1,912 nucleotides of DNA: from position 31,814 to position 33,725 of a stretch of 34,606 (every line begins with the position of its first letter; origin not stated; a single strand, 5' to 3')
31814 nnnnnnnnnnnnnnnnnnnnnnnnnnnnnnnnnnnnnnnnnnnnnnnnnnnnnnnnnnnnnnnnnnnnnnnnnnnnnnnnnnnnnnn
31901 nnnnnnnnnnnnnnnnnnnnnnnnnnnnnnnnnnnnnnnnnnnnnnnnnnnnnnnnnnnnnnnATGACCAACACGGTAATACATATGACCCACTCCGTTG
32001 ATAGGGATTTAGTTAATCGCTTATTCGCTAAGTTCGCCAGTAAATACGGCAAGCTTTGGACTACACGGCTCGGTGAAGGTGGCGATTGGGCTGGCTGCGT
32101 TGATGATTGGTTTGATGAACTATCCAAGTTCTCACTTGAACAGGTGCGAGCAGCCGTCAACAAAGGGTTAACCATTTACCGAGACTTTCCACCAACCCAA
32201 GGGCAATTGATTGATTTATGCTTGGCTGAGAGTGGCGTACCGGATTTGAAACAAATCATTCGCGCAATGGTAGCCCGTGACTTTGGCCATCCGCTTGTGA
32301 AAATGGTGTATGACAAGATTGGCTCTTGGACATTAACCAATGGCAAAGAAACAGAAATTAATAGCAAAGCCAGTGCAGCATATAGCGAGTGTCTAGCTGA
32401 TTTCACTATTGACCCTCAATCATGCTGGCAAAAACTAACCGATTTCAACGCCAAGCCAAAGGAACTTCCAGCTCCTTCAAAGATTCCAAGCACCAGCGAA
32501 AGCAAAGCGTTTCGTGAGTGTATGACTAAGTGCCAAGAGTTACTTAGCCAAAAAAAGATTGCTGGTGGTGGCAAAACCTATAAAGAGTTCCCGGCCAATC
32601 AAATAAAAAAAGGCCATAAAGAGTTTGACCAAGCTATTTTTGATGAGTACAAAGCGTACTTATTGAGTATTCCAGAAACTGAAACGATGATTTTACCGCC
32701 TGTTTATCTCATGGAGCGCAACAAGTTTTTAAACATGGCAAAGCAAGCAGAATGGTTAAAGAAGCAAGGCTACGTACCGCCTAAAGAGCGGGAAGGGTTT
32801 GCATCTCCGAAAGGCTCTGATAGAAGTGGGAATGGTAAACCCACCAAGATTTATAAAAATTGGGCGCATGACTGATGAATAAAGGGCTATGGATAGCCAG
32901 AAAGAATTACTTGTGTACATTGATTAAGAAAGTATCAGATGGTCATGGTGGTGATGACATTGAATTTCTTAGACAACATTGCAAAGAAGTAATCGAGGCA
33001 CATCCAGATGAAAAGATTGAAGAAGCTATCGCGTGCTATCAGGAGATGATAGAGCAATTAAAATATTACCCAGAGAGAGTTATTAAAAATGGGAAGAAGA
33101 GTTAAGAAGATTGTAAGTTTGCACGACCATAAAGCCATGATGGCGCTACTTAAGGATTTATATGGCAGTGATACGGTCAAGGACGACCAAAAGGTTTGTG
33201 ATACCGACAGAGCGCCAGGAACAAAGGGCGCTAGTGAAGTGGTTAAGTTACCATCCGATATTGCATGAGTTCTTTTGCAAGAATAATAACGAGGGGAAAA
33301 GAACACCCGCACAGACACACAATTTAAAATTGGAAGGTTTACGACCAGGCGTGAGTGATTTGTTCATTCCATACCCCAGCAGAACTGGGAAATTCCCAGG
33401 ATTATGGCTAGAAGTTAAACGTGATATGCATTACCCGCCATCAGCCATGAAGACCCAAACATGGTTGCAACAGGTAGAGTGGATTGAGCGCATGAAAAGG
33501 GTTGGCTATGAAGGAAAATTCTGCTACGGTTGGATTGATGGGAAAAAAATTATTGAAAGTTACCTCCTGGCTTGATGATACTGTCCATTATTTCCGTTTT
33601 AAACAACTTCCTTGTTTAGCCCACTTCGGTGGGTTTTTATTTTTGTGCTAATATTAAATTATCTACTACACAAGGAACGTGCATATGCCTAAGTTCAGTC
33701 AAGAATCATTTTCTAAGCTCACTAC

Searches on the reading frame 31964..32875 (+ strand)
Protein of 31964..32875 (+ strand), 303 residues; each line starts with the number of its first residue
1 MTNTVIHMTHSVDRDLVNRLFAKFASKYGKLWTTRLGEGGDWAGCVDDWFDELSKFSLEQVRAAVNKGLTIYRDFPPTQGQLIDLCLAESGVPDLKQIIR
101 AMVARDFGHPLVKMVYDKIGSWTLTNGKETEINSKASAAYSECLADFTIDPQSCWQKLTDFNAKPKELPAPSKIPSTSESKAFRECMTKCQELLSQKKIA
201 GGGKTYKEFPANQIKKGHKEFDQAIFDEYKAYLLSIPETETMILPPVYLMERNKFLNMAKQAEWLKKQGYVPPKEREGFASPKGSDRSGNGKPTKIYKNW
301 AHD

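Call 56: search_protein_families(library=pfam, proteins=[window:31964-32875:+], max_evalue=0.01)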
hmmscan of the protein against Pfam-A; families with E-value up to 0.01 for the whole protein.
window:31964-32875:+ (303 aa): 1 family
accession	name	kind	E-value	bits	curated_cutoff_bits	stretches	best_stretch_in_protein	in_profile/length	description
PF06992.16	Phage_lambda_P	-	0.0009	19.5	26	1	16-102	2-94/162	Replication protein P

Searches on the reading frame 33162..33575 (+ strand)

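Call 56: search_protein_families(library=pfam, proteins=[window:33162-33575:+], max_evalue=0.01)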
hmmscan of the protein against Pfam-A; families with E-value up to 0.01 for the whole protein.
window:33162-33575:+ (137 aa): 1 family
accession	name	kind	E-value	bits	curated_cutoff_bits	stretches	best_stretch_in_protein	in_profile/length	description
PF08774.17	VRR_NUC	-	0.0078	16.7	23.8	0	19-123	5-114/116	VRR-NUC domain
